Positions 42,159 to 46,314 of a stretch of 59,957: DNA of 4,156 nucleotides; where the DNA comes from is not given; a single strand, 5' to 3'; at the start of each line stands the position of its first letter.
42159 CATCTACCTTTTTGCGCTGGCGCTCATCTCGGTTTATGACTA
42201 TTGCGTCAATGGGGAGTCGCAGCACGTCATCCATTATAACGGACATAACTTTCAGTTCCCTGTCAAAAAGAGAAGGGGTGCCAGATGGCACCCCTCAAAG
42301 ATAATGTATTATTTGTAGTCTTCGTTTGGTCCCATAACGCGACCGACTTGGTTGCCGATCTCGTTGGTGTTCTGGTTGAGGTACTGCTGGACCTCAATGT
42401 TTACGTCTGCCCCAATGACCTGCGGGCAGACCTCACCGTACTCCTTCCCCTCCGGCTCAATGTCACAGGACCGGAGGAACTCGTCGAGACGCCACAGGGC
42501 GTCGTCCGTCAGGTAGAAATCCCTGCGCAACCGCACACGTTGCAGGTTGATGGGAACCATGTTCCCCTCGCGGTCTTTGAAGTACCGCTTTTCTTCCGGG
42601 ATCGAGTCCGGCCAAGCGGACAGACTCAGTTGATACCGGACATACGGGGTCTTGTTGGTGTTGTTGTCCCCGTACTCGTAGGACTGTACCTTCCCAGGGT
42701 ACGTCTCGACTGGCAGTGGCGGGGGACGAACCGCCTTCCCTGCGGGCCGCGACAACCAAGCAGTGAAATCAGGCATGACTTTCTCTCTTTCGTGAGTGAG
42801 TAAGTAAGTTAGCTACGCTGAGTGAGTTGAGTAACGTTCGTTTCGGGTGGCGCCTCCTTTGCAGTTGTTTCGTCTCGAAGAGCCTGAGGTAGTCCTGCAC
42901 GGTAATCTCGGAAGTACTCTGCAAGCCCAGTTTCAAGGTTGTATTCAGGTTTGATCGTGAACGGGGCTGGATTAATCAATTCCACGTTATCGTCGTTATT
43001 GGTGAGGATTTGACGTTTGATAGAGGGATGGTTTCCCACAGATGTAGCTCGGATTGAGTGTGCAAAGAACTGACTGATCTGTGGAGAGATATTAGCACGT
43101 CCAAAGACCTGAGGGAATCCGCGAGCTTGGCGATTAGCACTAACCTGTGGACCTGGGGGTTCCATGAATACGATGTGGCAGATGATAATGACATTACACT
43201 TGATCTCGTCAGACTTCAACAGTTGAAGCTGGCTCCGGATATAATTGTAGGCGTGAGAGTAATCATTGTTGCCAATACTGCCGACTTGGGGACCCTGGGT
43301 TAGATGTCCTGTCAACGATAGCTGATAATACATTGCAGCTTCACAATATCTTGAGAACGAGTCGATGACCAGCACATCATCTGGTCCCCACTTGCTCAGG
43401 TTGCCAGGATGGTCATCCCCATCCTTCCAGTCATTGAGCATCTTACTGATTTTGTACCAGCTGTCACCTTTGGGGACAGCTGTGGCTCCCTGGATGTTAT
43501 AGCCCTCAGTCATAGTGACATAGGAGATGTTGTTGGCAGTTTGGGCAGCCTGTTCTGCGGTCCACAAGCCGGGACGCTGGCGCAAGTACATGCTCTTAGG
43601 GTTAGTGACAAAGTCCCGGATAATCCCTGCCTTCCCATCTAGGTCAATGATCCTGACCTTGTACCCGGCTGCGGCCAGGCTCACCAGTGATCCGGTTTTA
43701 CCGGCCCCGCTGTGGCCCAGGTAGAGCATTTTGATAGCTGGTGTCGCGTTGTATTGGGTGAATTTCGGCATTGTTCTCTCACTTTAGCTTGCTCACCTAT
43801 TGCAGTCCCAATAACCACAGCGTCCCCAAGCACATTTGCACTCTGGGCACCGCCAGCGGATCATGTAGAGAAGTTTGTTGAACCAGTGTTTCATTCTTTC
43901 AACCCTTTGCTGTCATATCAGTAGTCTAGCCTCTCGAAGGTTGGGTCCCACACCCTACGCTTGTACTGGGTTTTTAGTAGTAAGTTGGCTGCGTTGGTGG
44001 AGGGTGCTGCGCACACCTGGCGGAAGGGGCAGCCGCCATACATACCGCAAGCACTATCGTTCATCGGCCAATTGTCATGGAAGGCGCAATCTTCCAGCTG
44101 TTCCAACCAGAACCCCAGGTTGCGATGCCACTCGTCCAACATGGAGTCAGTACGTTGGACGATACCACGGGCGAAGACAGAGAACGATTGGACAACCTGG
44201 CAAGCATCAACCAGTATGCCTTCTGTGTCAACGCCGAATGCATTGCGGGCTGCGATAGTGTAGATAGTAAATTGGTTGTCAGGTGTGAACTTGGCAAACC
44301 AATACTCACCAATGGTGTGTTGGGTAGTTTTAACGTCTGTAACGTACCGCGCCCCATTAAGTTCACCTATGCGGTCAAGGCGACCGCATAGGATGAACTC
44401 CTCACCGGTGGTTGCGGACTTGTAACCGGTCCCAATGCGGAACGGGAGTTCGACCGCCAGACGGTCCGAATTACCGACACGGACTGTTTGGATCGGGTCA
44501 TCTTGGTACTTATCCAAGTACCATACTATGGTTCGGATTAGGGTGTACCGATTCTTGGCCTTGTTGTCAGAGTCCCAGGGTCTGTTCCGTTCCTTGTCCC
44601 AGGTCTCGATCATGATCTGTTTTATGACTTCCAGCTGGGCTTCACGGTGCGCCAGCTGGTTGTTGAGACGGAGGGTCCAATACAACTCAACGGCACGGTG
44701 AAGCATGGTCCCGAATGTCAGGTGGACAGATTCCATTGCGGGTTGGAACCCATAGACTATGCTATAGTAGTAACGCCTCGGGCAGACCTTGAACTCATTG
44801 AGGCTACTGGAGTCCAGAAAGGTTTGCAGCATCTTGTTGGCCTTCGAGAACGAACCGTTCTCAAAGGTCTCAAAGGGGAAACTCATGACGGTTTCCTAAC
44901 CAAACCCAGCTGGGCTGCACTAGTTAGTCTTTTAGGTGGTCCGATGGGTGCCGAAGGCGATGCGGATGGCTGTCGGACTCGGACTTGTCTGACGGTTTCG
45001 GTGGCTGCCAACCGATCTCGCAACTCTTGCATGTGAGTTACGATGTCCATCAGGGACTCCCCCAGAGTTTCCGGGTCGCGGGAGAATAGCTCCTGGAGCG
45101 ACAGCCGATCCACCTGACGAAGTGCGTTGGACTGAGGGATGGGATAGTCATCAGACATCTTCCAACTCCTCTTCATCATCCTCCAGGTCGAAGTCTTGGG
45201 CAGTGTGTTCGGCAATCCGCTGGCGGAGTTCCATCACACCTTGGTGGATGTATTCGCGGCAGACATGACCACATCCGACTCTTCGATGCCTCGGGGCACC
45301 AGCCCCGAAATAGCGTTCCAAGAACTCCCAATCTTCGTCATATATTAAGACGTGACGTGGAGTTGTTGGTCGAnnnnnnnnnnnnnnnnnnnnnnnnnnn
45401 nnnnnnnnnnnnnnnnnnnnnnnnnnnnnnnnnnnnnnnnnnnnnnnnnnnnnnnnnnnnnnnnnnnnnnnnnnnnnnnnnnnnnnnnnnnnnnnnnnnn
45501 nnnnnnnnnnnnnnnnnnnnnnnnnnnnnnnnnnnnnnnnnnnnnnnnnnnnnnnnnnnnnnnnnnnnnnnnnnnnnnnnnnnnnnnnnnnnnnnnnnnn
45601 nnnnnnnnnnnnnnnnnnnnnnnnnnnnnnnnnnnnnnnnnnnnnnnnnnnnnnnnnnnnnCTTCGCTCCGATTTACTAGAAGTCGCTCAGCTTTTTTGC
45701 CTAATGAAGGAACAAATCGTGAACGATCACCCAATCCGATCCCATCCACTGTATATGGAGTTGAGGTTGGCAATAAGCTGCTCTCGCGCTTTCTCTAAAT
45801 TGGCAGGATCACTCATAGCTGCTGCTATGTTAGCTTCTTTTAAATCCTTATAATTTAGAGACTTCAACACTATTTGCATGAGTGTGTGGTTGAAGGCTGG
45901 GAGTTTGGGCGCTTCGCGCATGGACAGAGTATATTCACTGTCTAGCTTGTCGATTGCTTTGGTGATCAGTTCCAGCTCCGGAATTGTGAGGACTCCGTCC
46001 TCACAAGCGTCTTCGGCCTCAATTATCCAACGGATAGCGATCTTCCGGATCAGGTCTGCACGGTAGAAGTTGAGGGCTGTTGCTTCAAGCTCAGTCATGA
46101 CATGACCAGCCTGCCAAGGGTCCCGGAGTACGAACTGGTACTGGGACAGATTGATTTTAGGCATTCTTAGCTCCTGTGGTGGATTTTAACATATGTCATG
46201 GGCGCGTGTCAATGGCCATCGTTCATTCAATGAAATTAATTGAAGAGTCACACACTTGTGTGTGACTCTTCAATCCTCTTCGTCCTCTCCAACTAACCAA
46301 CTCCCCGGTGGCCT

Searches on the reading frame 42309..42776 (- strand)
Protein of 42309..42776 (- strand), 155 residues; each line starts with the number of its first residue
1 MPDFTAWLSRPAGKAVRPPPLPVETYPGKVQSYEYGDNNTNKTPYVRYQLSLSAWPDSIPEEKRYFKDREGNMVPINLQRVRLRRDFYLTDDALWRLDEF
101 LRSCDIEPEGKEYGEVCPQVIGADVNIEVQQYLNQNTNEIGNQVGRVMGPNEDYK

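Call 34: search_protein_families(library=phrogs, proteins=[window:42309-42776:-], max_evalue=0.01)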
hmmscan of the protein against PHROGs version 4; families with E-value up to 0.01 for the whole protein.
window:42309-42776:- (155 aa): 1 family
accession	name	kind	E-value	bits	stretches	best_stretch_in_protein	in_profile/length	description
phrog_2698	-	unknown function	0.00098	19.9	1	80-153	68-143/167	-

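Call 52: search_protein_families(library=pfam, proteins=[window:42309-42776:-], max_evalue=0.05)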
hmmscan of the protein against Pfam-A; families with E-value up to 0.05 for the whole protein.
window:42309-42776:- (155 aa): 0 families

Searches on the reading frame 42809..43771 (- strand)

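Call 34: search_protein_families(library=phrogs, proteins=[window:42809-43771:-], max_evalue=0.01)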
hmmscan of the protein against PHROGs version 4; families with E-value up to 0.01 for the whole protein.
window:42809-43771:- (320 aa): 1 family
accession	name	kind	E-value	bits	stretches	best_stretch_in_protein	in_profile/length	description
phrog_124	-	DNA, RNA and nucleotide metabolism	3.9e-06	27.5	1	8-199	39-170/382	Sak4-like ssDNA annealing protein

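Call 51: search_protein_families(library=pfam, proteins=[window:42809-43771:-], max_evalue=0.05)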
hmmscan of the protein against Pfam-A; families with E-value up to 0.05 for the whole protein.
window:42809-43771:- (320 aa): 1 family
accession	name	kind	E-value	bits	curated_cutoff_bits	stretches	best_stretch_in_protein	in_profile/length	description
PF13479.12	AAA_24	-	0.02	15.2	27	0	13-199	3-129/195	AAA domain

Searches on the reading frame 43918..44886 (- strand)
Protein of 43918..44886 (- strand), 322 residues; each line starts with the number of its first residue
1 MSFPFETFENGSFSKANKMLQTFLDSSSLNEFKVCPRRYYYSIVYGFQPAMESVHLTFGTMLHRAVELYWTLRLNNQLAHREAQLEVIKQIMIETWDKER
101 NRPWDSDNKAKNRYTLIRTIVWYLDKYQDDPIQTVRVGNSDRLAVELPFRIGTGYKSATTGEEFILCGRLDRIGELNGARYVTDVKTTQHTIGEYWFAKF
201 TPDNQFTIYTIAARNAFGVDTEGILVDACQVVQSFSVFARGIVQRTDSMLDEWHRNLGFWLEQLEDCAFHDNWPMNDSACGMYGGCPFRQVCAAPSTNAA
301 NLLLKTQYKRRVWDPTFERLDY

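Call 16: search_protein_families(library=pfam, proteins=[window:43918-44886:-], max_evalue=0.01)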
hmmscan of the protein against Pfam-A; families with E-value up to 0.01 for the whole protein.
window:43918-44886:- (322 aa): 1 family
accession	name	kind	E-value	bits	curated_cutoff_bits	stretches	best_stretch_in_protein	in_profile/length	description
PF12705.13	PDDEXK_1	-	1.2e-19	71.7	22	1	27-292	5-246/247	PD-(D/E)XK nuclease superfamily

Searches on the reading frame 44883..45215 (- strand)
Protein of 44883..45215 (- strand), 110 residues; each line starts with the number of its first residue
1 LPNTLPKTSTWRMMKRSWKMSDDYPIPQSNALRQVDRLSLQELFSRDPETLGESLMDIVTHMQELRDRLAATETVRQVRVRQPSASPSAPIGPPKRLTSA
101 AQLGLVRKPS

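Call 34: search_protein_families(library=phrogs, proteins=[window:44883-45215:-], max_evalue=0.01)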
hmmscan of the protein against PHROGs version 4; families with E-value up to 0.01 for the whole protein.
window:44883-45215:- (110 aa): 0 families

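Call 69: search_protein_families(library=pfam, proteins=[window:44883-45215:-], max_evalue=0.05)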
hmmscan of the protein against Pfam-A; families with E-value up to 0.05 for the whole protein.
window:44883-45215:- (110 aa): 2 families
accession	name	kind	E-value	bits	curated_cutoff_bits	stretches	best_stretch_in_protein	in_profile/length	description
PF05121.17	GvpK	-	0.026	15.1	25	1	30-69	31-67/85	Gas vesicle protein K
PF07111.17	HCR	-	0.026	13.1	25.9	1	38-81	230-273/749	Alpha helical coiled-coil rod protein (HCR)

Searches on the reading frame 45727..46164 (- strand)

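Call 34: search_protein_families(library=phrogs, proteins=[window:45727-46164:-], max_evalue=0.01)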
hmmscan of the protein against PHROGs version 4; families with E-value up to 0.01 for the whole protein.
window:45727-46164:- (145 aa): 0 families

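Call 51: search_protein_families(library=pfam, proteins=[window:45727-46164:-], max_evalue=0.05)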
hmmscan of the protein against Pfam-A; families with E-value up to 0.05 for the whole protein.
window:45727-46164:- (145 aa): 2 families
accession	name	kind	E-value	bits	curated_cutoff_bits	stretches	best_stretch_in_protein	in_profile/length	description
PF14595.12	Thioredoxin_9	-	0.0079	16.5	25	1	41-80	40-79/129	Thioredoxin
PF13971.11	Mei4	-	0.041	13.7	25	0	62-110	182-230/340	Meiosis-specific protein Mei4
